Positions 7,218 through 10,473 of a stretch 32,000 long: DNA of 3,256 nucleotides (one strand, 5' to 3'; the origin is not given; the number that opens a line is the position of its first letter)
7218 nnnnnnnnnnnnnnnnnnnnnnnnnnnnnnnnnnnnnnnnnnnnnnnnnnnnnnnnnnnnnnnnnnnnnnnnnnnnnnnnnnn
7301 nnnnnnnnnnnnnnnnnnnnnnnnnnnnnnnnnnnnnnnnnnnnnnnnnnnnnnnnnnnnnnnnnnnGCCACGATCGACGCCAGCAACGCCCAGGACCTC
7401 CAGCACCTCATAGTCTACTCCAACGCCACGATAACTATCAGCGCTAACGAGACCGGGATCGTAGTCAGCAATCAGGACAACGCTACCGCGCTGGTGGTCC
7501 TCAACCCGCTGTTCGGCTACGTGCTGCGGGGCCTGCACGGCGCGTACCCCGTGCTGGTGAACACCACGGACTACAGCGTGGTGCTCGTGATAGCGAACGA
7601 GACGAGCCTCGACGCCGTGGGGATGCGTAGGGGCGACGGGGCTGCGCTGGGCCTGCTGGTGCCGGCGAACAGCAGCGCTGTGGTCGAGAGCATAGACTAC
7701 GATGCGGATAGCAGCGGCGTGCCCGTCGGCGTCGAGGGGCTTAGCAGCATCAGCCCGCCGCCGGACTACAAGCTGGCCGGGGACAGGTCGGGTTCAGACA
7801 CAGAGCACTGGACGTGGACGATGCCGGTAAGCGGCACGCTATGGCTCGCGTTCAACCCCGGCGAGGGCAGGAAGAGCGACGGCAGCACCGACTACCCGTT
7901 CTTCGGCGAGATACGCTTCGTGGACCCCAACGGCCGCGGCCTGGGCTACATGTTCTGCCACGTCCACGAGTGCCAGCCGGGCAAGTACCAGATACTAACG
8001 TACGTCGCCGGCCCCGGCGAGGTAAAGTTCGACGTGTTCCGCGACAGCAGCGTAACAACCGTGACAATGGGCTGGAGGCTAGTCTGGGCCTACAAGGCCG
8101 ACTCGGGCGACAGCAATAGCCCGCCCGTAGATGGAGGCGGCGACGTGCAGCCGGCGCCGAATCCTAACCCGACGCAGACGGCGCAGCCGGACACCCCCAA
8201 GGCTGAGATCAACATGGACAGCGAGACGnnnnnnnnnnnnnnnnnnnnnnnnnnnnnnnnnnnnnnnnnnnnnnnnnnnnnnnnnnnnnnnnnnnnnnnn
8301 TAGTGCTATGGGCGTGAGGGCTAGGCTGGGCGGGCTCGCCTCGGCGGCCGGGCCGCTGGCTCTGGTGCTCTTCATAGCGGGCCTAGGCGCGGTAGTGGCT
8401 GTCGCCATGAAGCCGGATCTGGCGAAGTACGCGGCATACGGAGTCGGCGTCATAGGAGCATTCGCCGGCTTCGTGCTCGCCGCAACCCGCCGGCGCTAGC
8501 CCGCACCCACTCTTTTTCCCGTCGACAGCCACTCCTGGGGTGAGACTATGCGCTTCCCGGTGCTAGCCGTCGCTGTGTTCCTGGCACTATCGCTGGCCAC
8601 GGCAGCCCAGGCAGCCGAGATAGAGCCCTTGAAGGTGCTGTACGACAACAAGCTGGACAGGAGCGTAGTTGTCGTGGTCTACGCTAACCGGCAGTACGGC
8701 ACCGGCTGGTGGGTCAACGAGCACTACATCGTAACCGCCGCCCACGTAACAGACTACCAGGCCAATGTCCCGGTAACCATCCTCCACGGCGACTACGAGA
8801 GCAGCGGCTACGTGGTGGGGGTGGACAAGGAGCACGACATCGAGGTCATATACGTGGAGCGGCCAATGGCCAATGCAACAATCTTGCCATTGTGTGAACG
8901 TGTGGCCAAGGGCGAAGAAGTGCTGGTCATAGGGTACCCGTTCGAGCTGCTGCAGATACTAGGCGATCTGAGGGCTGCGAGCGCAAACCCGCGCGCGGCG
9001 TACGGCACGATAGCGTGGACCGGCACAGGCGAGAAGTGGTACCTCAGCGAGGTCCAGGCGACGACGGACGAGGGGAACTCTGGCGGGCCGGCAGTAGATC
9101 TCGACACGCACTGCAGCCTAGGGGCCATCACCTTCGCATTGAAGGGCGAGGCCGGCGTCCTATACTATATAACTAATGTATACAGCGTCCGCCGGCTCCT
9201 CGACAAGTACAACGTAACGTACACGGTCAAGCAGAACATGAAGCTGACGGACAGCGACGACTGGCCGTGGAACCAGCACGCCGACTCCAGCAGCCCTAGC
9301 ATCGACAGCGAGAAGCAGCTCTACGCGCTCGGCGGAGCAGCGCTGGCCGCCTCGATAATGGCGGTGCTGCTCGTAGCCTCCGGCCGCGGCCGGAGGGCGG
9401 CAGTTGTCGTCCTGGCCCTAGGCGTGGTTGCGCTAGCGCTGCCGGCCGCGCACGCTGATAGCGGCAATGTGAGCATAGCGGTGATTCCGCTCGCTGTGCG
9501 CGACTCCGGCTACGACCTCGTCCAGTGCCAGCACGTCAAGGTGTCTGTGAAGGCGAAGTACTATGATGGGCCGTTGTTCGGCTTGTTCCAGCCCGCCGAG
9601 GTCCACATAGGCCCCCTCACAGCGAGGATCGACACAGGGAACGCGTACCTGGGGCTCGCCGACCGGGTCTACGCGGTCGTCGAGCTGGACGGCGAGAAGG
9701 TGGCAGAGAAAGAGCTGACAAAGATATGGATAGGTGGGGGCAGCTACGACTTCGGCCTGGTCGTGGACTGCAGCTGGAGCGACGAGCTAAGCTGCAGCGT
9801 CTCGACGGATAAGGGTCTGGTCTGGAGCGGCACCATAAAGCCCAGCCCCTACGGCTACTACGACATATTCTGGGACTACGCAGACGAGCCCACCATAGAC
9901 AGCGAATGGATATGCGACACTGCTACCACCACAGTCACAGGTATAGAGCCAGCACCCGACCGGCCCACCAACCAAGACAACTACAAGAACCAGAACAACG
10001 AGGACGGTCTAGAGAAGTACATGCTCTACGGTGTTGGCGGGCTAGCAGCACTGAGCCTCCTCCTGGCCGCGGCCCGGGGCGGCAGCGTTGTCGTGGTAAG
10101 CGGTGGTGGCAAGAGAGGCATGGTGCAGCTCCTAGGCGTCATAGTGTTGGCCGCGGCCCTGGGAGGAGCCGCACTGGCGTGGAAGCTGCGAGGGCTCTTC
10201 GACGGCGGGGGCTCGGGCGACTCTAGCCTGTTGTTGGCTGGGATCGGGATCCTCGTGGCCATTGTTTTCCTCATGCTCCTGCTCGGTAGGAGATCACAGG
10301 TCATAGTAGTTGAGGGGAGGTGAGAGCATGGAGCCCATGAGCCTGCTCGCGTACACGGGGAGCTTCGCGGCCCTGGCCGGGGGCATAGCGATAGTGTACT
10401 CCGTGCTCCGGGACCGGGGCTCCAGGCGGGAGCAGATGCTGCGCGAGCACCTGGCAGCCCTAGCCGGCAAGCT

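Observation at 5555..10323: Cassette-built surface proteins: repeated signal peptide / variable ectodomain / KYALAG anchor / GRGRR modules, with internal anchor-to-signal-peptide junctions in two long ORFs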

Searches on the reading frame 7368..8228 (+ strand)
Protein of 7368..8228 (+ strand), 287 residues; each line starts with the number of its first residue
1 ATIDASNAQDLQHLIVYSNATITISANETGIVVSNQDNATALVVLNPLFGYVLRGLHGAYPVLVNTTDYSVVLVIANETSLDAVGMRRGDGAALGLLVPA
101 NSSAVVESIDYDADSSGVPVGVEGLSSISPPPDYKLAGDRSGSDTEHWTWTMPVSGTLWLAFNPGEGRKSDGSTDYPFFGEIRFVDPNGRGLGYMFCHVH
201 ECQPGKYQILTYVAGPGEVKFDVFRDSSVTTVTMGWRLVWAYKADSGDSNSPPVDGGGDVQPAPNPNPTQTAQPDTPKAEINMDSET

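Call 92: predict_structure(alignment_id=A5)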
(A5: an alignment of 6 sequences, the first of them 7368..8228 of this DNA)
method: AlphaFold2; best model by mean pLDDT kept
length: 287 residues; sequences in the alignment: 6
mean_pLDDT: 65.8   pTM: 0.49
mean pLDDT of the five models: 65.8, 64.6, 61.8, 60.6, 56.2
residues with pLDDT >= 90: 16; 70-90: 131; 50-70: 70; < 50: 70
segments of 3 or more residues with pLDDT < 50: 114-125, 167-177, 199-201, 230-233, 248-287
pLDDT, mean of each block of 10 residues (from residue 1): 77 74 84 90 81 80 78 71 61 85 86 46 56 84 74 86 59 49 58 54 64 79 62 65 67 33 30 33 30
secondary structure, 60 per line:
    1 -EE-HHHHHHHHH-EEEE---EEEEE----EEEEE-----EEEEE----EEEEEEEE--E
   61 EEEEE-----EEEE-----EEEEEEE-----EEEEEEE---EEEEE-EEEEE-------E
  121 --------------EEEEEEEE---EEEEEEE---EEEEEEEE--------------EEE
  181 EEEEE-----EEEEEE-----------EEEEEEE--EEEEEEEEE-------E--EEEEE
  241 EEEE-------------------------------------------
elements in order: H5-13 E15-18 E22-26 E31-35 E41-45 E50-57 E60-65 E71-74 E80-86 E92-98 E102-106 E108-112 E135-142 E146-152 E156-163 E178-185 E191-196 E208-214 E217-225 E236-244

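Call 95: fold_search(model_id=the predicted structure, library=pdb)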
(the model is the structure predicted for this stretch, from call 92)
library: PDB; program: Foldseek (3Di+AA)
matches with E <= 10: 1559; with E <= 0.001: 31
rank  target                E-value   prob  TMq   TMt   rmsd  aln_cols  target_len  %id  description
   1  5iku                  4.1e-05  1.00  0.26  0.30  13.6       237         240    8  Crystal structure of the Hathewaya histolytica ColG tandem collagen-binding domain s3as3b in the presence of calcium at  (released 2017-03-15)
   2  5a58_A                6.0e-05  0.99  0.25  0.09  15.0       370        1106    9  The structure of GH101 D764N mutant from Streptococcus pneumoniae TIGR4 in complex with serinyl T-antigen (released 2015-09-02)
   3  6a48                  1.0e-04  1.00  0.30  0.16  15.0       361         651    9  Crystal structure of reelin N-terminal region (released 2019-06-19)
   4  4qaw_E                1.3e-04  0.97  0.20  0.13  19.4       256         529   10  Structure of modular Xyn30D from Paenibacillus barcinonensis (released 2014-10-08)
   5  8ziy_A                1.8e-04  0.99  0.24  0.13  21.8       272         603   11  trypsinogen-EP-E574A (released 2025-05-21)
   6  2df7_B                2.3e-04  0.75  0.18  0.14  21.8       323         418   10  Crystal structure of infectious bursal disease virus VP2 subviral particle (released 2006-06-27)
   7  2ygm_B                2.5e-04  0.99  0.28  0.23  19.8       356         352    6  THE X-RAY CRYSTAL STRUCTURE OF TANDEM CBM51 MODULES OF SP3GH98, THE FAMILY 98 GLYCOSIDE HYDROLASE FROM STREPTOCOCCUS P (released 2011-06-22)
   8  2df7_N                2.7e-04  0.51  0.15  0.11  21.6       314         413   10  Crystal structure of infectious bursal disease virus VP2 subviral particle (released 2006-06-27)
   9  2ygl_A                2.8e-04  0.99  0.28  0.24  19.5       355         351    6  The X-ray crystal structure of tandem CBM51 modules of Sp3GH98, the family 98 glycoside hydrolase from Streptococcus p (released 2011-06-22)
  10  7vrp_F                3.0e-04  0.95  0.24  0.18  22.6       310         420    9  Structure of infectious bursal disease virus Gx strain (released 2022-03-30)
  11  2ygl_B                3.7e-04  0.99  0.27  0.23  21.0       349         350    6  The X-ray crystal structure of tandem CBM51 modules of Sp3GH98, the family 98 glycoside hydrolase from Streptococcus p (released 2011-06-22)
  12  5b4x_A                4.1e-04  0.99  0.28  0.15  15.4       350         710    9  Crystal structure of the ApoER2 ectodomain in complex with the Reelin R56 fragment (released 2017-04-26)
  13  3h9a_A                4.3e-04  0.54  0.15  0.18  19.0       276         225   10  Crystal structure of BacB, an enzyme involved in Bacilysin synthesis, in triclinic form (released 2010-03-02)
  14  6tfj_A                4.6e-04  0.96  0.22  0.10  21.7       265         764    9  Vip3Aa protoxin structure (released 2020-08-12)
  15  4ind_A                5.4e-04  0.96  0.23  0.19  15.5       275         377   10  The Triple Jelly Roll Fold and Turret Assembly in an Archaeal Virus (released 2013-01-23)
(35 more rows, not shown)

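Call 96: fold_search(model_id=the predicted structure, library=viral)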
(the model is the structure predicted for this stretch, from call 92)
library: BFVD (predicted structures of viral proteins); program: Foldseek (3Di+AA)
matches with E <= 10: 1419; with E <= 0.001: 49
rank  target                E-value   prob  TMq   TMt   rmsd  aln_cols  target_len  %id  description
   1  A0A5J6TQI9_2          5.9e-06  1.00  0.22  0.11  14.8       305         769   10  (no name in the UniProt tables at hand)
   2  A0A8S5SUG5            6.2e-06  1.00  0.26  0.17  15.3       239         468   10  Leucine rich repeat protein [Siphoviridae sp. ctqPo10]
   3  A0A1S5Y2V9            1.1e-05  1.00  0.28  0.18  13.5       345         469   13  Uncharacterized protein [uncultured archaeal virus]
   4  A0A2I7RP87            1.2e-05  1.00  0.25  0.20  16.9       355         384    8  (no name in the UniProt tables at hand)
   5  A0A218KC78            2.5e-05  0.99  0.21  0.11  40.2       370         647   10  CBM-cenC domain-containing protein [Bacillus phage PBC2]
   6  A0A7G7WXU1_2          4.7e-05  1.00  0.26  0.09  28.5       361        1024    9  (no name in the UniProt tables at hand)
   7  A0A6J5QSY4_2          5.5e-05  0.99  0.24  0.07  23.2       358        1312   11  Carbohydrate-binding, CenC-like [uncultured Caudovirales phage]
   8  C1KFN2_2              6.5e-05  0.99  0.23  0.08  23.5       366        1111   11  Putative tail fibre protein [Lactobacillus phage Lb338-1]
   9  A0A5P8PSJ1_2          7.2e-05  1.00  0.25  0.07  71.8       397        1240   10  Tail protein [Acinetobacter phage VB_ApiP_XC38]
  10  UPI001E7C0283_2       1.1e-04  0.97  0.21  0.08  41.8       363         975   11  (no name look-up for this kind of identifier)
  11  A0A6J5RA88            1.4e-04  0.92  0.21  0.17  20.9       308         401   11  Uncharacterized protein [uncultured Caudovirales phage]
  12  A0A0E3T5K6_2          1.6e-04  0.96  0.22  0.08  49.2       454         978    8  Tail fiber [Bacillus phage Stills]
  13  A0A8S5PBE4            2.1e-04  0.97  0.23  0.10  18.1       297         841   12  Distal tail protein [Myoviridae sp. ct2Pw37]
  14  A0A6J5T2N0            2.1e-04  0.96  0.22  0.10  25.0       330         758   11  Uncharacterized protein [uncultured Caudovirales phage]
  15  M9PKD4                2.5e-04  0.95  0.23  0.09  17.2       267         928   11  Tail fiber protein [Escherichia phage EC1-UPM]
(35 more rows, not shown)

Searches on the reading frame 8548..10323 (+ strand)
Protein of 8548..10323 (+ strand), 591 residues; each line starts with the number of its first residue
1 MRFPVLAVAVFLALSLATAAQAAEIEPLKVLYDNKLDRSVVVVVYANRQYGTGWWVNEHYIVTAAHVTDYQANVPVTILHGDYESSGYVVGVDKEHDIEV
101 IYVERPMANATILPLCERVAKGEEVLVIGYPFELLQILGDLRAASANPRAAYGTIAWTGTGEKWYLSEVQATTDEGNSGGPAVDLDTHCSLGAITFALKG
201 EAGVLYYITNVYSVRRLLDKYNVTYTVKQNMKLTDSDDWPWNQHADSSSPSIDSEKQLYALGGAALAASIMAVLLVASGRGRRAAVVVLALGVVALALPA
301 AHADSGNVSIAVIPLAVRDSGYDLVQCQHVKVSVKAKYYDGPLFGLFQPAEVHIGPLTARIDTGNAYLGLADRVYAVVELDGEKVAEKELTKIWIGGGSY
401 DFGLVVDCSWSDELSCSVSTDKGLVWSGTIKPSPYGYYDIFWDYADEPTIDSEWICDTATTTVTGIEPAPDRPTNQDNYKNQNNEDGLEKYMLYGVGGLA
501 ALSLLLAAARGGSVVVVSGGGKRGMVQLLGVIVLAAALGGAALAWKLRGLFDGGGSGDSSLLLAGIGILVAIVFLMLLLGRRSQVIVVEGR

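Call 6: search_protein_families(library=pfam, proteins=[window:8548-10323:+], max_evalue=0.1)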
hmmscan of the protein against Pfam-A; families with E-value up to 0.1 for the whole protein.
window:8548-10323:+ (591 aa): 3 families
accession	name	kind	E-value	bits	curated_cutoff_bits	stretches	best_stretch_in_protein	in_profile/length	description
PF13365.12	Trypsin_2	-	2.4e-15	58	27.6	1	51-186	1-138/144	Trypsin-like peptidase domain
PF00089.32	Trypsin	-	6.7e-08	33.1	20.6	1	41-207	15-209/220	Trypsin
PF15756.10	DUF4690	-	0.034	15.2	30.7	0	226-296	28-90/96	Small Novel Rich in Cartilage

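Call 7: search_protein_families(library=phrogs, proteins=[window:8548-10323:+], max_evalue=0.1)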
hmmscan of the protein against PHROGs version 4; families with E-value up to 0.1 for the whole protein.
window:8548-10323:+ (591 aa): 2 families
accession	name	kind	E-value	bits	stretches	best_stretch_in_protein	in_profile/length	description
phrog_9683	-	other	3.8e-13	50.5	1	13-185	17-179/233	protease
phrog_11383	-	unknown function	2.9e-10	41.1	1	46-186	182-317/462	-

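Call 9: find_encoding_contigs(protein=window:8548-10323:+, flank=10000, max_places=6)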
Protein window:8548-10323:+ (591 aa): no gene with exactly this product is on record in the collection.

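Call 12: find_homologous_proteins(query=window:8548-10323:+)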
Query window:8548-10323:+ (591 aa): 5 proteins with E <= 0.001 among 8000 candidates.
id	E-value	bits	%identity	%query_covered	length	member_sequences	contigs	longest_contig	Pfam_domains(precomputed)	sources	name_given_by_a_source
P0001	0.0e+0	1319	100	100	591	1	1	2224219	PF13365.13,PF00089.33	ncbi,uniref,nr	ncbi:serine protease [Pyrodictium abyssi]|uniref:Serine protease n=1 Tax=Pyrodictium abyssi TaxID=54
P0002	1.9e-137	477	44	99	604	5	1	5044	PF13365.13,PF00089.33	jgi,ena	-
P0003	2.1e-126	441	43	100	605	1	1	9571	PF13365.13,PF00089.33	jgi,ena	-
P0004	3.0e-76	275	57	35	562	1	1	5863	PF13365.13,PF00089.33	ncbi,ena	-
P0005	3.6e-51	192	39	46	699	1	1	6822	PF13365.13,PF00089.33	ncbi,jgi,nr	ncbi:MAG: trypsin-like peptidase domain-containing protein [Crenarchaeota archaeon]|nr:trypsin-like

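Call 16: find_encoding_contigs(protein=P0005, flank=10000, max_places=4)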
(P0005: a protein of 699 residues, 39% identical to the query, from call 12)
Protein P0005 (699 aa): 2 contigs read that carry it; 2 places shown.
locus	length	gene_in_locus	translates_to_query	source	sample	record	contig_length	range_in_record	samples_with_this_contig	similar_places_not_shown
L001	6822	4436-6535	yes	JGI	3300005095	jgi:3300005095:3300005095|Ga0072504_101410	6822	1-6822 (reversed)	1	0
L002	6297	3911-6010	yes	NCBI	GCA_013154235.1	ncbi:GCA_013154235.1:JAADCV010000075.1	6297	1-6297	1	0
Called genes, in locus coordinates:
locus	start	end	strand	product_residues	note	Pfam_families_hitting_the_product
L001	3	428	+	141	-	?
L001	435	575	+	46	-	-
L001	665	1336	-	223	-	-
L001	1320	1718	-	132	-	-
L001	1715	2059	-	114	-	-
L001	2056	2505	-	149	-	-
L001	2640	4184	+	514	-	-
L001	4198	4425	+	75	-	-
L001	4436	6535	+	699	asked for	PF00089:Trypsin, PF13365:Trypsin_2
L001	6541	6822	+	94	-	?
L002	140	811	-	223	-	-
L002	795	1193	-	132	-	-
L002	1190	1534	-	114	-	-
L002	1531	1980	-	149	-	-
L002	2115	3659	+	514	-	-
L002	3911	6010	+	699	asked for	PF00089:Trypsin, PF13365:Trypsin_2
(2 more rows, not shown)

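Call 17: find_encoding_contigs(protein=P0003, flank=10000, max_places=4)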
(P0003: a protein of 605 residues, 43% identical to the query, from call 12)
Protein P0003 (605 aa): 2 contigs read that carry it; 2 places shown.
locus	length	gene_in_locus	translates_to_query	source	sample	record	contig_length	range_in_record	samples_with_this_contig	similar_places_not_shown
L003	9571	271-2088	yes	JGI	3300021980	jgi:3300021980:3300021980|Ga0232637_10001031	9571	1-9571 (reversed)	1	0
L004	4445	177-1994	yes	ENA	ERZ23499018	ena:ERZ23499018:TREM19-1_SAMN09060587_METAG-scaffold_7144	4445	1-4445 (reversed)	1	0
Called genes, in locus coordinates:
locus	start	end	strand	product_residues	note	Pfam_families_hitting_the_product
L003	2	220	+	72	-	?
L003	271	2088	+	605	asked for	PF00089:Trypsin, PF13365:Trypsin_2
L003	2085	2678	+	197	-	-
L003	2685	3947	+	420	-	-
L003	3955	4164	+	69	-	-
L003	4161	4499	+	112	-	-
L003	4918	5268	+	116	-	-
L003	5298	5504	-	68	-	-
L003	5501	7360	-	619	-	-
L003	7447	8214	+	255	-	-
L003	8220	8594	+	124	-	-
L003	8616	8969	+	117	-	-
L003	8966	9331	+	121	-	-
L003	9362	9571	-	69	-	?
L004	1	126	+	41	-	?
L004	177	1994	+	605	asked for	PF00089:Trypsin, PF13365:Trypsin_2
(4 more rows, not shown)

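Call 32: search_dna_similar(query=window:8548-10323:+, collection=phages, mode=protein, max_evalue=0.001)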
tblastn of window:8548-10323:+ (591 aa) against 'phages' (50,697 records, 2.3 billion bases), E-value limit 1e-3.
Records with a match: 2; places in all: 2; records where one place covers at least 80% of the query: 0.
Best place of each record, by identity: <60% 2.
By first word of the organism name: Aeropyrum 2.
By host as written in the record: Aeropyrum pernix 2.
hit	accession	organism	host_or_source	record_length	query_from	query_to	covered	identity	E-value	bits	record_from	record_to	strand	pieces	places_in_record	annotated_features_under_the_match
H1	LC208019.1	Aeropyrum globular virus 1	Aeropyrum pernix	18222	49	227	30%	35.9%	2e-20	102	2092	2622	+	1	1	hypothetical protein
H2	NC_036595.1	Aeropyrum globular virus 1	Aeropyrum pernix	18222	49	227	30%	35.9%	2e-20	102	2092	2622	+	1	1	protease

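Call 43: search_protein_families(library=ncbifam, proteins=[window:8548-10323:+], max_evalue=0.05)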
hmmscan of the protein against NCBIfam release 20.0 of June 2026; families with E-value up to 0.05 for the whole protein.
window:8548-10323:+ (591 aa): 8 families
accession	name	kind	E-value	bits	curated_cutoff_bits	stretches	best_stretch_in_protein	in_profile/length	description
NF033740.0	MarP_fam_protase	equivalog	7.5e-13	48.3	250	1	47-186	209-344/390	MarP family serine protease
TIGR02037.1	degP_htrA_DO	subfamily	9.8e-10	37.9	416.2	1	47-185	58-190/434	Do family serine endopeptidase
TIGR02038.1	protease_degS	equivalog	6.8e-08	32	422.95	1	46-185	75-207/351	outer membrane-stress sensor serine endopeptidase DegS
NF041521.1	HhoA_HhoB_HtrA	equivalog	7.7e-08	32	450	1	47-187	55-191/335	HhoA/HhoB/HtrA family serine endopeptidase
NF008147.1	PRK10898.1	equivalog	1.6e-06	27.5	408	1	46-184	75-206/352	outer membrane-stress sensor serine endopeptidase DegS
NF041810.1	Avs1b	equivalog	0.00016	18.9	1500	1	41-137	10-112/1931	AVAST type 1 anti-phage system protease Avs1b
NF047968.1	SerProtHtrA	equivalog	0.00042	19.8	470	1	38-134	76-174/357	serine protease HtrA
NF053637.1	SerProtHtrAspr2045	equivalog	0.046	12.6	650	0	58-131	116-189/394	serine protease HtrA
